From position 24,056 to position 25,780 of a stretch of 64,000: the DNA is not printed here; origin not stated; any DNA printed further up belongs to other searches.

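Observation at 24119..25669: An Arch_ATPase (AAA+/DUF234) gene is bounded on both sides by inverted pairs of a 17-bp palindrome, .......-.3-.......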

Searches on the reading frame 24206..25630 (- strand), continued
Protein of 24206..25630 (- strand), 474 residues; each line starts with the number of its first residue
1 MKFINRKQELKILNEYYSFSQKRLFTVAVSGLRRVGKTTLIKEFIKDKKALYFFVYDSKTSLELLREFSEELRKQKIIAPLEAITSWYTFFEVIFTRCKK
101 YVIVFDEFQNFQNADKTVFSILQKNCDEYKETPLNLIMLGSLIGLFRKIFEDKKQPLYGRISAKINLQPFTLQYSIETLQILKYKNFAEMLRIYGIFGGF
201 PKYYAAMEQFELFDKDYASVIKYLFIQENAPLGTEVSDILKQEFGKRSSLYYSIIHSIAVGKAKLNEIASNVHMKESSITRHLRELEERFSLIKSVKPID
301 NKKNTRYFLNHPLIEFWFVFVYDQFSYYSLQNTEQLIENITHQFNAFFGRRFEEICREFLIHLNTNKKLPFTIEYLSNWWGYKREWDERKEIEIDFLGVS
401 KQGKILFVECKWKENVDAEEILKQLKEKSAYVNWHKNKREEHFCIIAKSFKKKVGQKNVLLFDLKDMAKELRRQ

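Call 37: find_homologous_proteins(query=window:24209-25630:-, max_evalue=1e-20)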
Query window:24209-25630:- (474 aa): 2293 proteins with E <= 1e-20 among 8000 candidates; the best 120 are listed.
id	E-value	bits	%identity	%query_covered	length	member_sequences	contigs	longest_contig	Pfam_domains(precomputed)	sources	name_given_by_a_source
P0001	0.0e+0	1052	100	100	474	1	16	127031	PF13173.13,PF03008.21,PF13401.13,PF01637.25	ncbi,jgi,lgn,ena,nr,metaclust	ncbi:ATP-binding protein [Candidatus Woesearchaeota archaeon]|nr:ATP-binding protein [Candidatus Woe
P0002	3.4e-277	938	89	100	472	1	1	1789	PF13173.13,PF03008.21,PF01637.25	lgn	-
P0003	3.3e-236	803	75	99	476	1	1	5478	PF13173.13,PF03008.21,PF13401.13,PF01637.25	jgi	jgi:hypothetical protein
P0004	9.9e-227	771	72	100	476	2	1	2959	PF13173.13,PF03008.21,PF13401.13,PF01637.25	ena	-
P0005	3.4e-225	766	73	99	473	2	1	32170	PF13173.13,PF03008.21,PF13401.13,PF01637.25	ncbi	-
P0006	7.2e-220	749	71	99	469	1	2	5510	PF13173.13,PF03008.21,PF13401.13,PF01637.25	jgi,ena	-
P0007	7.1e-216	736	70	99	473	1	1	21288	PF13173.13,PF03008.21,PF01637.25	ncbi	-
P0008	7.5e-216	736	69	100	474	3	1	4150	PF13173.13,PF03008.21,PF01637.25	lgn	-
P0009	9.8e-216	735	69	100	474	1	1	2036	PF13173.13,PF03008.21,PF13401.13,PF01637.25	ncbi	-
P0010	4.3e-214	730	68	99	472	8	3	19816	PF13173.13,PF03008.21,PF01637.25,PF13191.13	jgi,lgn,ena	-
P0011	8.4e-214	729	68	99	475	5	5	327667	PF13173.13,PF03008.21,PF13401.13,PF01637.25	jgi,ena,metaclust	metaclust:\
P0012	2.5e-213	727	69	99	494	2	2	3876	PF13173.13,PF03008.21,PF13401.13,PF01637.25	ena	-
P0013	6.1e-213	726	65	99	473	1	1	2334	PF13173.13,PF03008.21,PF01637.25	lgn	-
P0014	1.3e-212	725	68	100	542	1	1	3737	PF13173.13,PF03008.21,PF13401.13,PF01637.25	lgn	-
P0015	1.4e-212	725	70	100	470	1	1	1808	PF13173.13,PF03008.21,PF13401.13,PF01637.25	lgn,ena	-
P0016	1.8e-212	724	67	100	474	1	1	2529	PF13173.13,PF03008.21,PF01637.25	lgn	-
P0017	4.1e-212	723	69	99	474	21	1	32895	PF13173.13,PF03008.21,PF13401.13,PF01637.25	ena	-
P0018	2.1e-211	721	68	99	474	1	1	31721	PF13173.13,PF03008.21,PF13401.13,PF01637.25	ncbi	-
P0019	3.1e-211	720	66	99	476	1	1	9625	PF13173.13,PF03008.21,PF13401.13,PF01637.25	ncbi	-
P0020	9.3e-211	719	68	99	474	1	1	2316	PF13173.13,PF03008.21,PF13401.13,PF01637.25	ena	-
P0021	4.6e-209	713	67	99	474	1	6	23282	PF13173.13,PF03008.21,PF01637.25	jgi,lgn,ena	jgi:hypothetical protein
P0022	5.3e-209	713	67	99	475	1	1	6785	PF13173.13,PF03008.21,PF13401.13,PF01637.25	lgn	-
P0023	7.7e-209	712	67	99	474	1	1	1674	PF13173.13,PF03008.21,PF13401.13,PF01637.25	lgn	-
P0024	8.3e-209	712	67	99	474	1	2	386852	PF13173.13,PF03008.21,PF13401.13,PF01637.25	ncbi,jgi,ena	-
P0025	3.6e-207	707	65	99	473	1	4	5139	PF13173.13,PF03008.21,PF13401.13,PF01637.25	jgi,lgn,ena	-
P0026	1.3e-206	705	66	98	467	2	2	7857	PF13173.13,PF03008.21,PF01637.25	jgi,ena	-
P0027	6.9e-201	686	63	99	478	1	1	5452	PF13173.13,PF03008.21,PF01022.27,PF01637.25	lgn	-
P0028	1.4e-198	679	64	99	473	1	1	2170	PF13173.13,PF03008.21,PF13401.13,PF01637.25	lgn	-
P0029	5.5e-197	673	64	100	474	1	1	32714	PF13173.13,PF03008.21,PF01637.25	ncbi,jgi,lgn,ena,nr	ncbi:MAG: ATP-binding protein [Nanoarchaeota archaeon]|nr:ATP-binding protein [Nanoarchaeota archaeo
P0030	1.4e-196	672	64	100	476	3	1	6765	PF13173.13,PF03008.21,PF13401.13,PF01637.25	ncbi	-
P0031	3.0e-194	664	62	99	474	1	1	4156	PF13173.13,PF03008.21,PF01637.25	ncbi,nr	ncbi:MAG: ATP-binding protein [Nanoarchaeota archaeon]|nr:ATP-binding protein [Nanoarchaeota archaeo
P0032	1.4e-193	662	63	99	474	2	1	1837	PF13173.13,PF03008.21,PF13401.13,PF01637.25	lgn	-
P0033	3.1e-192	658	64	99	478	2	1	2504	PF13173.13,PF03008.21,PF01637.25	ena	-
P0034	2.2e-191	655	62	99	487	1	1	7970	PF13173.13,PF03008.21,PF13401.13,PF01637.25,PF13191.13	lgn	-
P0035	7.5e-186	637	60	99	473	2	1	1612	PF13173.13,PF03008.21,PF13401.13,PF01637.25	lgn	-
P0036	1.0e-183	630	61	100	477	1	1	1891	PF13173.13,PF03008.21,PF01637.25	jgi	-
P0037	2.3e-182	625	61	100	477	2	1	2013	PF13173.13,PF03008.21,PF01637.25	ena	-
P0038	5.4e-182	624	61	99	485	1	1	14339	PF13173.13,PF03008.21,PF01637.25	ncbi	-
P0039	3.5e-180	618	61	99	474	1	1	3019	PF13173.13,PF03008.21,PF13401.13,PF01637.25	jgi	-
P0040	3.1e-178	612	60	99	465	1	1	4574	PF13173.13,PF03008.21,PF01637.25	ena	-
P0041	1.9e-177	609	60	99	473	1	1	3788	PF13173.13,PF03008.21,PF13401.13,PF01637.25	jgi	-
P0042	9.7e-177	607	59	99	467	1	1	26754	PF13173.13,PF03008.21,PF01637.25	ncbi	ncbi:MAG: ATP-binding protein [Candidatus Woesearchaeota archaeon]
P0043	9.9e-177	607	59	96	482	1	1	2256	PF13173.13,PF03008.21,PF01637.25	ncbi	-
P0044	1.1e-176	606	59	99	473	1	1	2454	PF13173.13,PF03008.21,PF13401.13,PF01637.25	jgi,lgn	-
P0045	1.6e-176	606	59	99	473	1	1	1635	PF13173.13,PF03008.21,PF13401.13,PF01637.25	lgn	-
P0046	3.6e-176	605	59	100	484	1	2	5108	PF13173.13,PF03008.21,PF01637.25,PF13191.13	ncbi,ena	-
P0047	6.4e-175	601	59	99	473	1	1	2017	PF13173.13,PF03008.21,PF01637.25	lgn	-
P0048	2.2e-174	599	58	99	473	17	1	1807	PF13173.13,PF03008.21,PF01637.25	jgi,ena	-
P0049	6.3e-174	597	58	99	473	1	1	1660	PF13173.13,PF03008.21,PF13401.13,PF01637.25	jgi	-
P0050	8.0e-172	590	57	100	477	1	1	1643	PF13173.13,PF03008.21,PF01637.25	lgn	-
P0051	1.5e-171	590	56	99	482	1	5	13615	PF13173.13,PF03008.21,PF13401.13,PF01637.25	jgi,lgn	-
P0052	7.5e-169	581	58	99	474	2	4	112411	PF13173.13,PF03008.21,PF13401.13,PF01637.25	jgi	-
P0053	1.1e-166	574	64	80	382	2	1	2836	PF03008.21,PF01637.25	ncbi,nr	ncbi:ATP-binding protein, partial [Candidatus Parcubacteria bacterium]|nr:ATP-binding protein [Candi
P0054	1.6e-161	557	56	99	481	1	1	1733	PF13173.13,PF03008.21,PF13401.13,PF01637.25,PF13191.13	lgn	-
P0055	3.3e-161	555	66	76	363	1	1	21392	PF03008.21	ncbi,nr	ncbi:ATP-binding protein [Candidatus Woesearchaeota archaeon]|nr:ATP-binding protein [Candidatus Woe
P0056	1.5e-153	530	53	100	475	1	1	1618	PF13173.13,PF03008.21,PF13401.13,PF01637.25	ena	-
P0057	2.1e-150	520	64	78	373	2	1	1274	PF13173.13,PF03008.21,PF13401.13,PF01637.25,PF13191.13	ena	-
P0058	1.1e-138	481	47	100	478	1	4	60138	PF13173.13,PF03008.21,PF01637.25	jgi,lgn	-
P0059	1.7e-134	467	73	62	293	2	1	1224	PF13173.13,PF13401.13,PF01637.25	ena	-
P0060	2.4e-134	467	47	99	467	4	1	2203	PF13173.13,PF03008.21,PF13401.13,PF01637.25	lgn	-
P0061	1.1e-132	461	46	99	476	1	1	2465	PF13173.13,PF03008.21,PF01637.25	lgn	-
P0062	2.1e-132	461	47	99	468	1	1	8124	PF13173.13,PF03008.21,PF13401.13,PF01637.25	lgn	-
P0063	9.3e-131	455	47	100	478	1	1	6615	PF13173.13,PF03008.21,PF01022.27,PF01637.25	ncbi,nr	ncbi:MAG: ATP-binding protein [Candidatus Aenigmarchaeota archaeon]|nr:ATP-binding protein [Candidat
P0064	2.3e-129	450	66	66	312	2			PF13173.13,PF13401.13,PF01637.25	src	-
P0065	2.0e-128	447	67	65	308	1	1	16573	PF13173.13,PF13401.13,PF01637.25,PF13191.13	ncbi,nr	ncbi:ATP-binding protein, partial [Candidatus Micrarchaeota archaeon]|nr:ATP-binding protein [Candid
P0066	1.7e-123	431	46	100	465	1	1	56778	PF13173.13,PF03008.21,PF01637.25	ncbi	-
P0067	3.8e-123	430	45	99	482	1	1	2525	PF13173.13,PF03008.21,PF13401.13,PF01637.25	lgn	-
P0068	4.2e-122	427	46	96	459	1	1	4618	PF13173.13,PF03008.21,PF01637.25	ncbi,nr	ncbi:MAG: ATP-binding protein, partial [Candidatus Omnitrophica bacterium]|nr:ATP-binding protein [C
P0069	5.6e-122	426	46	99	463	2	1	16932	PF13173.13,PF03008.21,PF13401.13,PF01637.25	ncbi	ncbi:MAG: ATP-binding protein [Nanoarchaeota archaeon]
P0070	8.0e-122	426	47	99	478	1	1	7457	PF13173.13,PF03008.21,PF01637.25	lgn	-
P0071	8.1e-122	426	45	100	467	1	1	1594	PF13173.13,PF03008.21,PF01637.25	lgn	-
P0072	9.6e-122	425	46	99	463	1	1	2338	PF13173.13,PF03008.21,PF13401.13,PF01637.25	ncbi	-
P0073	2.2e-119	418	43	100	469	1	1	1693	PF13173.13,PF03008.21,PF01637.25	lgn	-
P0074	7.7e-119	416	47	99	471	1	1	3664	PF13173.13,PF03008.21,PF01637.25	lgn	-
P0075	1.0e-118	415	45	100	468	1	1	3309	PF13173.13,PF03008.21,PF01637.25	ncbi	-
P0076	1.2e-118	415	43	100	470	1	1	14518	PF13173.13,PF03008.21,PF01637.25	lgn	-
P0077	1.4e-118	415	44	100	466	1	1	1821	PF13173.13,PF03008.21,PF01637.25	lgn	-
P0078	2.3e-117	411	44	100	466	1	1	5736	PF13173.13,PF03008.21,PF01637.25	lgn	-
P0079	3.3e-117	410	45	99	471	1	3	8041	PF13173.13,PF03008.21,PF01637.25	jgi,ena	-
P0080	4.3e-117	410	44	100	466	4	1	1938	PF13173.13,PF03008.21,PF01637.25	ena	-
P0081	6.1e-117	410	45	100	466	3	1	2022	PF13173.13,PF03008.21,PF01637.25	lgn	-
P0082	7.5e-117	409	45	99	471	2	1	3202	PF13173.13,PF03008.21,PF01637.25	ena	-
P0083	3.1e-116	407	45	100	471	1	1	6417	PF13173.13,PF03008.21,PF01637.25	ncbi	ncbi:MAG: DUF234 domain-containing protein [Candidatus Aenigmatarchaeota archaeon]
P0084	9.0e-116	406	44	99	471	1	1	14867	PF13173.13,PF03008.21,PF01637.25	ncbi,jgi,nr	ncbi:MAG: ATP-binding protein [Candidatus Micrarchaeota archaeon]|nr:ATP-binding protein [Candidatus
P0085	1.7e-114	401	45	100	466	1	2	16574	PF13173.13,PF03008.21,PF13401.13,PF01637.25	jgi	-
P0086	4.6e-114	400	45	99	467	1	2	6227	PF13173.13,PF03008.21,PF01637.25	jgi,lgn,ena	-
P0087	6.8e-114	400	44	99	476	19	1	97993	PF13173.13,PF03008.21,PF01637.25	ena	-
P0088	7.6e-114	399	42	99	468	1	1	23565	PF13173.13,PF03008.21,PF01637.25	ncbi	-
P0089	2.2e-113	398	43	100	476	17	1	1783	PF13173.13,PF03008.21,PF01637.25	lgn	-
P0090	3.5e-113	397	43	100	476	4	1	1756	PF13173.13,PF03008.21,PF01637.25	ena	-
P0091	3.5e-113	397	45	98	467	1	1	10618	PF13173.13,PF03008.21,PF01637.25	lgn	-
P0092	5.6e-113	396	44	99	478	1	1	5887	PF13173.13,PF03008.21,PF01637.25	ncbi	-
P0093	8.7e-113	396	45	99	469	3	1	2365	PF13173.13,PF03008.21,PF13401.13,PF01637.25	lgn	-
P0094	1.8e-112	395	44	99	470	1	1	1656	PF13173.13,PF03008.21,PF01637.25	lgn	-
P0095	1.8e-112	395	43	100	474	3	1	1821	PF13173.13,PF03008.21,PF13401.13,PF01637.25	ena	-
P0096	2.4e-112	394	42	100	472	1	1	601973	PF13173.13,PF03008.21,PF01637.25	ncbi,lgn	-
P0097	3.0e-112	394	42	100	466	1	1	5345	PF13173.13,PF03008.21,PF01637.25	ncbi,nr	ncbi:Archaea bacterial proteins of uncharacterised function [uncultured archaeon]|nr:Archaea bacteri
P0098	4.2e-112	394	45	99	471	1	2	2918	PF13173.13,PF03008.21,PF01637.25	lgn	-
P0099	7.7e-112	393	46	99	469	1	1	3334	PF13173.13,PF03008.21,PF13401.13,PF01637.25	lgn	-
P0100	1.2e-111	392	43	99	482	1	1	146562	PF13173.13,PF03008.21,PF01637.25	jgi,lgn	jgi:hypothetical protein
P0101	2.1e-111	391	42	99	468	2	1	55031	PF13173.13,PF03008.21,PF01637.25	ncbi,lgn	ncbi:MAG: ATP-binding protein [Candidatus Altiarchaeia archaeon]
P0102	5.3e-111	390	44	100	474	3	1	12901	PF13173.13,PF03008.21,PF01637.25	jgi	jgi:hypothetical protein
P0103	1.2e-110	389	46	100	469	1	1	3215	PF13173.13,PF03008.21,PF01637.25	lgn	-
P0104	1.7e-110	388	44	100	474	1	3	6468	PF13173.13,PF03008.21,PF13401.13,PF01637.25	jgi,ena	-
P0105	1.7e-110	388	43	99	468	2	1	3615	PF13173.13,PF03008.21,PF01637.25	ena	-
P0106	2.4e-110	388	43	99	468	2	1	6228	PF13173.13,PF03008.21,PF01637.25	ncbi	-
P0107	2.8e-110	388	42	99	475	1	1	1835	PF13173.13,PF03008.21,PF01637.25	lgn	-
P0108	4.1e-110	387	43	100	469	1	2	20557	PF13173.13,PF03008.21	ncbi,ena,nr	ncbi:MAG: ATP-binding protein [Nanoarchaeota archaeon]|nr:ATP-binding protein [Nanoarchaeota archaeo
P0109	1.0e-109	386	42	100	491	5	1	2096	PF13173.13,PF03008.21,PF01637.25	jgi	-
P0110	1.1e-109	386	44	99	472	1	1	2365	PF13173.13,PF03008.21,PF13401.13,PF01637.25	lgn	-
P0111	1.2e-109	386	44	99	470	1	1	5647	PF13173.13,PF03008.21,PF01637.25,PF13191.13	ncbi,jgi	jgi:AAA+ ATPase superfamily predicted ATPase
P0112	2.1e-109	385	42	99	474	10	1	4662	PF13173.13,PF03008.21,PF01637.25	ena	-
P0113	3.6e-109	384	44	98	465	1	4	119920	PF13173.13,PF03008.21,PF01637.25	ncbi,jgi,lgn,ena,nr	ncbi:MAG: ATP-binding protein [Candidatus Methanoperedens sp.]|jgi:hypothetical protein|nr:ATP-bindi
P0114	5.6e-109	383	41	100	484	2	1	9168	PF13173.13,PF03008.21,PF13401.13,PF01637.25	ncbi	-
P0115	6.8e-109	383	44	98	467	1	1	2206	PF13173.13,PF03008.21,PF01637.25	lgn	-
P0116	1.1e-108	382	42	99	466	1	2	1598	PF13173.13,PF03008.21,PF01637.25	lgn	-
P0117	1.2e-108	382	43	100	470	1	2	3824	PF13173.13,PF03008.21,PF01637.25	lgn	-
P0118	1.3e-108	382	43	99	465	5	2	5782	PF13173.13,PF03008.21,PF01637.25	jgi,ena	-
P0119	5.2e-108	380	44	99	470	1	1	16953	PF13173.13,PF03008.21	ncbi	-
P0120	6.1e-108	380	43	100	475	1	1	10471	PF13173.13,PF03008.21,PF13401.13,PF01637.25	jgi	-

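Call 39: find_encoding_contigs(protein=P0002, flank=2500, max_places=2)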
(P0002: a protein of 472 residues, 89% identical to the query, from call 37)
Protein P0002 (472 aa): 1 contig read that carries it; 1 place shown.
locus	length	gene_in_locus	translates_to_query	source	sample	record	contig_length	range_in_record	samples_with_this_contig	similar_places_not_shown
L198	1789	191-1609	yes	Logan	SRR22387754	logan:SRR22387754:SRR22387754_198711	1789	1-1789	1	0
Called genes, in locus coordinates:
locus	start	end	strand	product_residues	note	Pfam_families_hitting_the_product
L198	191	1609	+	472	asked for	PF01637:ATPase_2, PF13173:AAA_14, PF03008:DUF234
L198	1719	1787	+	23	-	?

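Call 40: find_encoding_contigs(protein=P0003, flank=2500, max_places=2)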
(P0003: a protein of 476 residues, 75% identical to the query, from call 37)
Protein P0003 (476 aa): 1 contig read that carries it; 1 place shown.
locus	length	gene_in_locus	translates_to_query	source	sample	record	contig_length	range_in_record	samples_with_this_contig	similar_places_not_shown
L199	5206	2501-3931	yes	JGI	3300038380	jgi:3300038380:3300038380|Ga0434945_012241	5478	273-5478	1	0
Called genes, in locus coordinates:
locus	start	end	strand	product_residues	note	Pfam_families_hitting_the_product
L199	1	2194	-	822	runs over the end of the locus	?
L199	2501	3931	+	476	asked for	PF01637:ATPase_2, PF13173:AAA_14, PF13401:AAA_22 (weak), PF03008:DUF234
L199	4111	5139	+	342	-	PF07894:SACK1 (faint), PF13091:PLDc_2, PF00614:PLDc (faint), PF13091:PLDc_2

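Call 41: find_encoding_contigs(protein=P0005, flank=2500, max_places=2)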
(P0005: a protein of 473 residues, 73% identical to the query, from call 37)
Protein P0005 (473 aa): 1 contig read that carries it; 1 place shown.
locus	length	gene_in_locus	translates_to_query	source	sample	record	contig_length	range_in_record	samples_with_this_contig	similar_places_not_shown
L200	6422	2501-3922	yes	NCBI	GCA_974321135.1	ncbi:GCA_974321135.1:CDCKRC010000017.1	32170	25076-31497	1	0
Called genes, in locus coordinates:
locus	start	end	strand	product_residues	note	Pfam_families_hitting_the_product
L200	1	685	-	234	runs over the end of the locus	-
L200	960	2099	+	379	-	PF02661:Fic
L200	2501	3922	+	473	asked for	PF01637:ATPase_2, PF13173:AAA_14, PF13401:AAA_22 (weak), PF03008:DUF234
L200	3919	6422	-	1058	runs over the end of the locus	?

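Call 42: find_encoding_contigs(protein=P0007, flank=2500, max_places=2)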
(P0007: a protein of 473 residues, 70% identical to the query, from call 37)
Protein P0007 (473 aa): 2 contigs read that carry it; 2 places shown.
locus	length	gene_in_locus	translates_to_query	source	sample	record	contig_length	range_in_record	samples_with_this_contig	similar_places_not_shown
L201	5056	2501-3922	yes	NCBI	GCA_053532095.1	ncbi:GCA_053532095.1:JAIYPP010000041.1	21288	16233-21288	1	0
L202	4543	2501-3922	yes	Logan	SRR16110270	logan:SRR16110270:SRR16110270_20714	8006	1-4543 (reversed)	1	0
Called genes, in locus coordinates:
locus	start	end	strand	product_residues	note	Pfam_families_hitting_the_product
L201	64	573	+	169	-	-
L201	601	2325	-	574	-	PF04675:DNA_ligase_A_N, PF01068:DNA_ligase_A_M, PF04679:DNA_ligase_A_C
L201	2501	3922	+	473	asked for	PF01637:ATPase_2, PF13173:AAA_14, PF03008:DUF234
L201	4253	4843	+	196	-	PF01909:NTP_transf_2 (weak), PF18765:Polbeta (weak)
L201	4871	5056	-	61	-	?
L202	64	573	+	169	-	-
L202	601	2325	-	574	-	PF04675:DNA_ligase_A_N, PF01068:DNA_ligase_A_M, PF04679:DNA_ligase_A_C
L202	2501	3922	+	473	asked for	PF01637:ATPase_2, PF13173:AAA_14, PF03008:DUF234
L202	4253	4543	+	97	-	?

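Call 51: predict_structure(alignment_id=A2)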
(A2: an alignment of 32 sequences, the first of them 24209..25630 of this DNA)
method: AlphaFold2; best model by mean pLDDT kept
length: 474 residues; sequences in the alignment: 32
mean_pLDDT: 91.9   pTM: 0.89
mean pLDDT of the five models: 91.9, 89.8, 87.9, 87.5, 84.9
residues with pLDDT >= 90: 368; 70-90: 97; 50-70: 7; < 50: 2
segments of 3 or more residues with pLDDT < 50: none
pLDDT, mean of each block of 10 residues (from residue 1): 70 96 96 91 94 93 96 96 94 97 96 91 95 97 83 82 91 92 95 96 93 96 92 91 78 95 95 93 91 88 87 95 81 88 94 97 95 94 86 94 95 97 96 88 98 94 97 70
secondary structure, 60 per line:
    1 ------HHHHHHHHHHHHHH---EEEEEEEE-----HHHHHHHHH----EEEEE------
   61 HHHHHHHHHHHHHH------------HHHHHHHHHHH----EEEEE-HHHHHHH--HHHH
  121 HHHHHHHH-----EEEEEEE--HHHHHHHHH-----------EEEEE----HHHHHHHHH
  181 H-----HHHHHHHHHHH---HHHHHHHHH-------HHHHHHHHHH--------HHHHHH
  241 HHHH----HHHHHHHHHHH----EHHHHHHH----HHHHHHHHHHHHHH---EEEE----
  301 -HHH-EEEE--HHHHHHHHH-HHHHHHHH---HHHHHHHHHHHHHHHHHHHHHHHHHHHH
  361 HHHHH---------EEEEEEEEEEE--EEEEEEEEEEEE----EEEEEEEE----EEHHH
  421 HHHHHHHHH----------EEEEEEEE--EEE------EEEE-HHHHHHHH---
elements in order: H7-20 E24-31 H37-45 E50-54 H61-74 H87-97 E102-106 H108-114 H117-128 E134-140 H143-151 E163-167 H172-181 H187-197 H201-209 H217-226 H235-244 H249-259 H265-271 H276-289 E293-296 E306-309 H312-320 H322-329 H333-365 E375-385 E388-399 E404-411 H418-429 E440-447 E450-452 E459-462 H464-471
